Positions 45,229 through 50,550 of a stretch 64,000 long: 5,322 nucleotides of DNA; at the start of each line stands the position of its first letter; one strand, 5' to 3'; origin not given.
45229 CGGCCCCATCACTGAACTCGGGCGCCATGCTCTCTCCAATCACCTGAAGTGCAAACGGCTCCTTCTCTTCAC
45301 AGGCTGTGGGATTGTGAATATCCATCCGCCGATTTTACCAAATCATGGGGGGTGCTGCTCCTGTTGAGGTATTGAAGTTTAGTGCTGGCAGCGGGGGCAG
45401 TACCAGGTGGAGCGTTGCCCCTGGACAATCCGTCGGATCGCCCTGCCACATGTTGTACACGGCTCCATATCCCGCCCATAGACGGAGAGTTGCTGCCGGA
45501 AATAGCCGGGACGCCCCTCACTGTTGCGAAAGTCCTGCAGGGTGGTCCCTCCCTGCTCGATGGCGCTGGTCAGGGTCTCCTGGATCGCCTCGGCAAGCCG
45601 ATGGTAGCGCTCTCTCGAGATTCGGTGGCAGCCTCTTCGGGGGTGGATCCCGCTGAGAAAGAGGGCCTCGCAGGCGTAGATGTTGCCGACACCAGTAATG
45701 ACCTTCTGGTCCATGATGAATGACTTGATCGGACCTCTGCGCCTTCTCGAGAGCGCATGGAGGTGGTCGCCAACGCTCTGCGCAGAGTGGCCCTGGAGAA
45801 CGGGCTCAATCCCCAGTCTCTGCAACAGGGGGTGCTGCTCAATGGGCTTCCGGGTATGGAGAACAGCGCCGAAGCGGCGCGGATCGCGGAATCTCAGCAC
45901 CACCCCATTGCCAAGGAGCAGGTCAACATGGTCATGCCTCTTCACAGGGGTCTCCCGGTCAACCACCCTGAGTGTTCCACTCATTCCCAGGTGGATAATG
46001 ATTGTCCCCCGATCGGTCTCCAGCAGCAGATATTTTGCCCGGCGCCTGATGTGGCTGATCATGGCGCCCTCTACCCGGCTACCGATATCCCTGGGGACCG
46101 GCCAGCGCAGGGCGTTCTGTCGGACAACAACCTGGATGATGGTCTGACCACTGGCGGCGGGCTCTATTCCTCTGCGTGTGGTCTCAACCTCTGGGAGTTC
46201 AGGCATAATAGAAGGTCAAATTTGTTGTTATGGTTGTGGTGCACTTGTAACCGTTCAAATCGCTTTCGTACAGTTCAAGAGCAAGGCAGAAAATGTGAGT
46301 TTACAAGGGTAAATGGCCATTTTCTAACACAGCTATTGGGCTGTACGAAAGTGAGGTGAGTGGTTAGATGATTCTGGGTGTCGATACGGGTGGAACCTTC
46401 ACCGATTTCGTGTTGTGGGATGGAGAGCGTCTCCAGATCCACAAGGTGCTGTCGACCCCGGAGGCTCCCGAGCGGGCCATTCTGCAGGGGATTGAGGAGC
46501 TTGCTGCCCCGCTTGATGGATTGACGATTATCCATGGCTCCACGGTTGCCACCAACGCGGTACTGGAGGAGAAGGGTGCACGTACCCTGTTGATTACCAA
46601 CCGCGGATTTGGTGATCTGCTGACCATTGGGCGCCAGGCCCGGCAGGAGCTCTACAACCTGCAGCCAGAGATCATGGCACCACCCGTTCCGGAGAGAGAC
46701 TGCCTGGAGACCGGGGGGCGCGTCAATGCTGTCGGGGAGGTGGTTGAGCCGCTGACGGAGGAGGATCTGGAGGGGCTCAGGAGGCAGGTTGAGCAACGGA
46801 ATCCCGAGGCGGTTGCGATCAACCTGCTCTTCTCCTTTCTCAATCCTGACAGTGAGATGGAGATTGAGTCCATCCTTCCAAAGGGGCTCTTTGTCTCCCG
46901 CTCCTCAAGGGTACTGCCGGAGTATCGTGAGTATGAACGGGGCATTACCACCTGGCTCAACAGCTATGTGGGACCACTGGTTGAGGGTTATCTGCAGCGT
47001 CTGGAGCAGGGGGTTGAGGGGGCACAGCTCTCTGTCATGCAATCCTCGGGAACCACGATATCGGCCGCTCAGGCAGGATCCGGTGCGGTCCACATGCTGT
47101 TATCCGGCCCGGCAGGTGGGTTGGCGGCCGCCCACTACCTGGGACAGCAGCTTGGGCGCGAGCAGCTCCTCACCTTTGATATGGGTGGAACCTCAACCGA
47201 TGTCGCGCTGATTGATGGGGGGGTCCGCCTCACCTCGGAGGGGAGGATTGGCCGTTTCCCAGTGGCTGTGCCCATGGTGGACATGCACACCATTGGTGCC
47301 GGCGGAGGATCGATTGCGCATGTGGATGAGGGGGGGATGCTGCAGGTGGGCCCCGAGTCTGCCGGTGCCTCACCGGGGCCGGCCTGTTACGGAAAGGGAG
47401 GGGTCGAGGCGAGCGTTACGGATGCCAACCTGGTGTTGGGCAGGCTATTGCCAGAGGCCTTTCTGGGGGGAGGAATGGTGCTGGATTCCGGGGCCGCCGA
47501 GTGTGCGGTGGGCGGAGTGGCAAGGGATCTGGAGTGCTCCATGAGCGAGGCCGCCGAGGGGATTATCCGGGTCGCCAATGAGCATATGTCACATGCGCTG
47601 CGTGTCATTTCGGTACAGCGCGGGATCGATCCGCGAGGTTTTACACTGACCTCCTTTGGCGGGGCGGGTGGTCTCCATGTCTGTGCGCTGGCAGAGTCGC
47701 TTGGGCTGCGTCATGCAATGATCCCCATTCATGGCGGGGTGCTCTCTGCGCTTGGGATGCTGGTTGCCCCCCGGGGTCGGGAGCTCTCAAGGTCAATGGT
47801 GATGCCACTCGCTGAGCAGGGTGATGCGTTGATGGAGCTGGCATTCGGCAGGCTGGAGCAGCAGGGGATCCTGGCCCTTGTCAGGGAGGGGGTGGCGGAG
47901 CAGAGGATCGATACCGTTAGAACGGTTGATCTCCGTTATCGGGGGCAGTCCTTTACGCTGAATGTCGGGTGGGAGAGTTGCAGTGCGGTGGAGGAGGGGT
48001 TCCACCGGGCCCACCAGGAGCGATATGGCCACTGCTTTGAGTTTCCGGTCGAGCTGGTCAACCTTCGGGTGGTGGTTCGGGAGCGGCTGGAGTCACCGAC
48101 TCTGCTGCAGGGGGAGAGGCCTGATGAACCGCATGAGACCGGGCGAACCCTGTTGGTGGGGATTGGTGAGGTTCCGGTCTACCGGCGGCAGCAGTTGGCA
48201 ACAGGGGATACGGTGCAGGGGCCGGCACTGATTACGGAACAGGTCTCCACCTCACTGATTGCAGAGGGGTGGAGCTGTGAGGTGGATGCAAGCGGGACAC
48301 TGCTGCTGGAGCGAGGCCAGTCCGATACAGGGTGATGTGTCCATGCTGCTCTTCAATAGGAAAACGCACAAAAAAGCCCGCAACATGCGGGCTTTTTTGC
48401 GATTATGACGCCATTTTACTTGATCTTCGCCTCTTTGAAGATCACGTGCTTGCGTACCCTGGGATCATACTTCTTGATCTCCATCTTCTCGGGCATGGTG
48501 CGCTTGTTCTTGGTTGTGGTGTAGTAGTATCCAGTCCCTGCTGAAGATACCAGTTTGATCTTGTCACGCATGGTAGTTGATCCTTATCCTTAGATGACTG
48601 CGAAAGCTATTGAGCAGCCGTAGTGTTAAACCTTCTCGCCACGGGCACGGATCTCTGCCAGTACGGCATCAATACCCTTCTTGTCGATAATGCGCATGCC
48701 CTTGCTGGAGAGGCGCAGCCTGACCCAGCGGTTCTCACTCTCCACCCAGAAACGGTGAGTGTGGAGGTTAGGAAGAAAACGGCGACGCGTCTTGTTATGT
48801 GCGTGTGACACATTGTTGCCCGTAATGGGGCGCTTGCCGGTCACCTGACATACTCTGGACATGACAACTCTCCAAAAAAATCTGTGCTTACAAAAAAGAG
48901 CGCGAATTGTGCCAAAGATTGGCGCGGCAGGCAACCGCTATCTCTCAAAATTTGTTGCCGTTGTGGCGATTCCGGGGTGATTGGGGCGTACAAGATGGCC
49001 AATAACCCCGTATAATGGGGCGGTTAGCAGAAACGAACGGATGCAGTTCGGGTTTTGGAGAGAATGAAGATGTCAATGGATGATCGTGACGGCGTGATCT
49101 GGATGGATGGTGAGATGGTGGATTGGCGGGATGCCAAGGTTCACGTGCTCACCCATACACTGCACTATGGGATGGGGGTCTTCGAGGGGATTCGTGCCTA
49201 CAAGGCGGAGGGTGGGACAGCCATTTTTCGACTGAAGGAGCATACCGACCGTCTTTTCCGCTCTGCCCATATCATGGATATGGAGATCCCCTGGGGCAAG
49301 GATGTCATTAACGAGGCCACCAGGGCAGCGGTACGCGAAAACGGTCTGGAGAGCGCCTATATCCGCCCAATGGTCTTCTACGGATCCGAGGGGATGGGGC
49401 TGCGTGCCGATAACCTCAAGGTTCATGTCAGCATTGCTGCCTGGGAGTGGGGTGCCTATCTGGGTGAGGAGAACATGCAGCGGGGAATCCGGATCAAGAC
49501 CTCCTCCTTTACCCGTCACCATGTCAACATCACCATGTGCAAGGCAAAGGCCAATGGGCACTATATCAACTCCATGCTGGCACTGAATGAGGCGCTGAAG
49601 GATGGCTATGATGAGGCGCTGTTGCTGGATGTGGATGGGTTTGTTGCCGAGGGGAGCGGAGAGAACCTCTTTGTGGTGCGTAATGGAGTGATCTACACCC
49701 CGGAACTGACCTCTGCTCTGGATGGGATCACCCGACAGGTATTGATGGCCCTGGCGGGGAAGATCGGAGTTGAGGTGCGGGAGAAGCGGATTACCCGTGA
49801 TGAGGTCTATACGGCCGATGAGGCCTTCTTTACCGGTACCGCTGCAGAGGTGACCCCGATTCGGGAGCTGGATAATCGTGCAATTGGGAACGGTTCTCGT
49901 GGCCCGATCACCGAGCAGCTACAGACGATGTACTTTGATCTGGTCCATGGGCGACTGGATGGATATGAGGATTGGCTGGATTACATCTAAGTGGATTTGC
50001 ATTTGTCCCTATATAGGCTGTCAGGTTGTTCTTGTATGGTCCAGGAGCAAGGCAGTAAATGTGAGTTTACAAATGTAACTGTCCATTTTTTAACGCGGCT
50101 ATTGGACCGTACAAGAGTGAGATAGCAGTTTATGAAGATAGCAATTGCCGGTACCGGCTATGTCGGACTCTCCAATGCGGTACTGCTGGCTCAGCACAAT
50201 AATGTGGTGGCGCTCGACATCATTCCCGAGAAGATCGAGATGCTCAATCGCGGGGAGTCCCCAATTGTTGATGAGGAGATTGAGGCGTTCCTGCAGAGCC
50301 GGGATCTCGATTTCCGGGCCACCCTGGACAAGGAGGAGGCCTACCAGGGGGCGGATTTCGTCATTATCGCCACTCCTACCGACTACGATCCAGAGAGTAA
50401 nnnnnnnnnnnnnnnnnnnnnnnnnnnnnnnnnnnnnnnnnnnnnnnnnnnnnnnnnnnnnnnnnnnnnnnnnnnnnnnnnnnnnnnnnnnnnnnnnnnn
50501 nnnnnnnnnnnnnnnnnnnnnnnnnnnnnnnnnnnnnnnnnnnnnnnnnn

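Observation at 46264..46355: Conserved ~92-nt structured element, copy 1: a long covarying stem enclosing a conserved core, ending 12 nt before the start codon of the hydantoinase-like gene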

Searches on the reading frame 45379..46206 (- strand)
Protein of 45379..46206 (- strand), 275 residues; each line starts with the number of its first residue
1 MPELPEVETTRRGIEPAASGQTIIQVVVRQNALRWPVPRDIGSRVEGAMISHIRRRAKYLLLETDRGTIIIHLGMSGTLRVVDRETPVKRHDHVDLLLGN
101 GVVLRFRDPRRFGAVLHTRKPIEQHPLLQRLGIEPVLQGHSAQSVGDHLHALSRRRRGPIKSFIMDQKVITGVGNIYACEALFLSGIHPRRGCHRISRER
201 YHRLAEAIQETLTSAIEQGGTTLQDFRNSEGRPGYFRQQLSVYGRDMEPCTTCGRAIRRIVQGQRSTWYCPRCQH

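Call 10: search_protein_families(library=pfam, proteins=[window:45379-46206:-])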
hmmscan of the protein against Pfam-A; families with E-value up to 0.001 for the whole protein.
window:45379-46206:- (275 aa): 3 families
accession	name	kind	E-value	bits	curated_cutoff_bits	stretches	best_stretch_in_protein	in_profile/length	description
PF01149.29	Fapy_DNA_glyco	-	1.2e-36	126.3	25.5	1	1-115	1-117/117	Formamidopyrimidine-DNA glycosylase N-terminal domain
PF06831.19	H2TH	-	1.2e-22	80.2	34.7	1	131-225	1-91/93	Formamidopyrimidine-DNA glycosylase H2TH domain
PF06827.20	zf-FPG_IleRS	-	6.9e-10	39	21.3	1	248-275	2-29/30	Zinc finger found in FPG and IleRS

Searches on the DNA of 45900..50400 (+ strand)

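Call 8: search_rna_families(source=window, start=45900, end=50400, threshold=evalue, max_evalue=10)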
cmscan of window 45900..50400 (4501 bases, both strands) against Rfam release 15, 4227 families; matches with E-value up to 10: 14.
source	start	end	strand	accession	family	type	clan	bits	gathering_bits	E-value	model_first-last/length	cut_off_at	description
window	48349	48401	+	RF00506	Thr_leader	Cis-reg; leader;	-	29.2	55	0.014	1-118/118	no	Threonine operon leader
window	48367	48416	-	RF00506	Thr_leader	Cis-reg; leader;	-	28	55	0.028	1-118/118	no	Threonine operon leader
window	48298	48400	+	RF00513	Trp_leader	Cis-reg; leader;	-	23.7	41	0.14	1-100/100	no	Tryptophan operon leader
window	48318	48394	+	RF02236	asX2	Gene; sRNA;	-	23.4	70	0.22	1-87/87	no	Xanthomonas sRNA asX2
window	48339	48436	+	RF01770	rimP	Cis-reg; leader;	-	21.3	47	4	1-102/102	no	Gammaprotebacteria rimP leader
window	48358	48431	-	RF01770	rimP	Cis-reg; leader;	-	20.5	47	5.9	1-102/102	no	Gammaprotebacteria rimP leader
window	48368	48452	-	RF00513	Trp_leader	Cis-reg; leader;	-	19.9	41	1.5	1-100/100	no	Tryptophan operon leader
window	48370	48421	-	RF00512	Leu_leader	Cis-reg; leader;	-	19.3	50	1.5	1-148/148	no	Leucine operon leader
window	46765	46854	+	RF00952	mir-650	Gene; miRNA;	-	18.2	100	5.9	1-91/91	no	mir-650 microRNA precursor family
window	48364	48414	-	RF02066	STnc320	Gene; sRNA;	-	18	50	7.5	1-55/55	no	Salmonella enterica sRNA STnc320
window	49790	49822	+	RF00089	SNORD31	Gene; snRNA; snoRNA; CD-box;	CL00053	16.1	40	7.9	1-69/69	no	Small nucleolar RNA SNORD31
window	48302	48397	+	RF01394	isrK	Gene; sRNA;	-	15.2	50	6.5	1-77/77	no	isrK Hfq binding RNA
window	46576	46626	-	RF02940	COG3860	Cis-reg;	-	15.1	42.5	5.3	1-54/54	no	COG3860 RNA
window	48370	48436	-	RF02769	Ysr202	Gene; sRNA;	-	11.1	315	7.9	1-282/282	no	Yersinia sRNA 202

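Call 84: search_dna_similar(query=window:46247-46367:+, collection=plasmids, mode=distant, max_evalue=0.001, max_rows=10)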
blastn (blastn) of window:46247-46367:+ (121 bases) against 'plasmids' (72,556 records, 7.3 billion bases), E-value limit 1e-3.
No match.

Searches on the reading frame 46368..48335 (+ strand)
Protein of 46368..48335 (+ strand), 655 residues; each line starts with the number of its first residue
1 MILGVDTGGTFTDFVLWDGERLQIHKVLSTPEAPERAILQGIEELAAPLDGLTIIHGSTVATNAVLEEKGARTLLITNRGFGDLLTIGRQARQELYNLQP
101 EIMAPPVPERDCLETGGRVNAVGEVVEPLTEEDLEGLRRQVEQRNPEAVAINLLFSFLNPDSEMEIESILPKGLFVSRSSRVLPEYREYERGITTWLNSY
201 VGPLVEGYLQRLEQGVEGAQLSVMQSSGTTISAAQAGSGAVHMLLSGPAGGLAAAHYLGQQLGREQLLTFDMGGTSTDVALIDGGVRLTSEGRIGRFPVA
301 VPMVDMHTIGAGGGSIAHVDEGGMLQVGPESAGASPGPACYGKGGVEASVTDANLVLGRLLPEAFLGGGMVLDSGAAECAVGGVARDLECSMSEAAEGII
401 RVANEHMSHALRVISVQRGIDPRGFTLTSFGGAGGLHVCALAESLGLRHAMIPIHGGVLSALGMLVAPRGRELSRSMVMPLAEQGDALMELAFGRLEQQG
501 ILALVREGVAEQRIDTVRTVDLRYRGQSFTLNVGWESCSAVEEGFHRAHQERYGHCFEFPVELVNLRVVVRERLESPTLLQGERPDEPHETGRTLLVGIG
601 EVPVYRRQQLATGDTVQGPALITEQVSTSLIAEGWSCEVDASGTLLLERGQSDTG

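Call 10: search_protein_families(library=pfam, proteins=[window:46368-48335:+])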
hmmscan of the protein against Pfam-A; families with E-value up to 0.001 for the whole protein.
window:46368-48335:+ (655 aa): 3 families
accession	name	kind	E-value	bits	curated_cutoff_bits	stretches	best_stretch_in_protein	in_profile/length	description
PF01968.24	Hydantoinase_A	-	2.4e-88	296.6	22.9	1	191-467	1-285/291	Hydantoinase/oxoprolinase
PF05378.19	Hydant_A_N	-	1.3e-45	155.7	25.2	1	3-170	2-172/176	Hydantoinase/oxoprolinase N-terminal region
PF19278.4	Hydant_A_C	-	5.6e-05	23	21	0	602-642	145-185/193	Hydantoinase/oxoprolinase C-terminal domain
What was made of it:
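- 46368..48335 (+): Hydantoinase/oxoprolinase-like gene (hyuA-like). It is leaderless in relatives that lack the element. Pfam Hydantoinase_A and Hydant_A_N (call 10).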

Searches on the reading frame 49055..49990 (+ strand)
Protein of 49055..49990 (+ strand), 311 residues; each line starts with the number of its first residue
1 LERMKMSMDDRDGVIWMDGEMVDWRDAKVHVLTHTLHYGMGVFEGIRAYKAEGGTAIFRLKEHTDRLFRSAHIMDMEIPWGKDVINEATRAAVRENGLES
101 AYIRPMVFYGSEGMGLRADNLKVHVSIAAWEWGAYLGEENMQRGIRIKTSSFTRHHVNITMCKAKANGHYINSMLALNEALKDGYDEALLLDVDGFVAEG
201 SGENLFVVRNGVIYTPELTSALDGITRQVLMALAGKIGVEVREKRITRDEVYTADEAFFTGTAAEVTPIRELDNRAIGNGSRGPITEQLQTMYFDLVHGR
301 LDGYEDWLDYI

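Call 10: search_protein_families(library=pfam, proteins=[window:49055-49990:+])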
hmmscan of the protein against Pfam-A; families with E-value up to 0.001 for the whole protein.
window:49055-49990:+ (311 aa): 1 family
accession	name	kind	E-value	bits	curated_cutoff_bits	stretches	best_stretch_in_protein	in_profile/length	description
PF01063.24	Aminotran_4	-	1e-54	186.2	28.5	1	41-271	1-222/223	Amino-transferase class IV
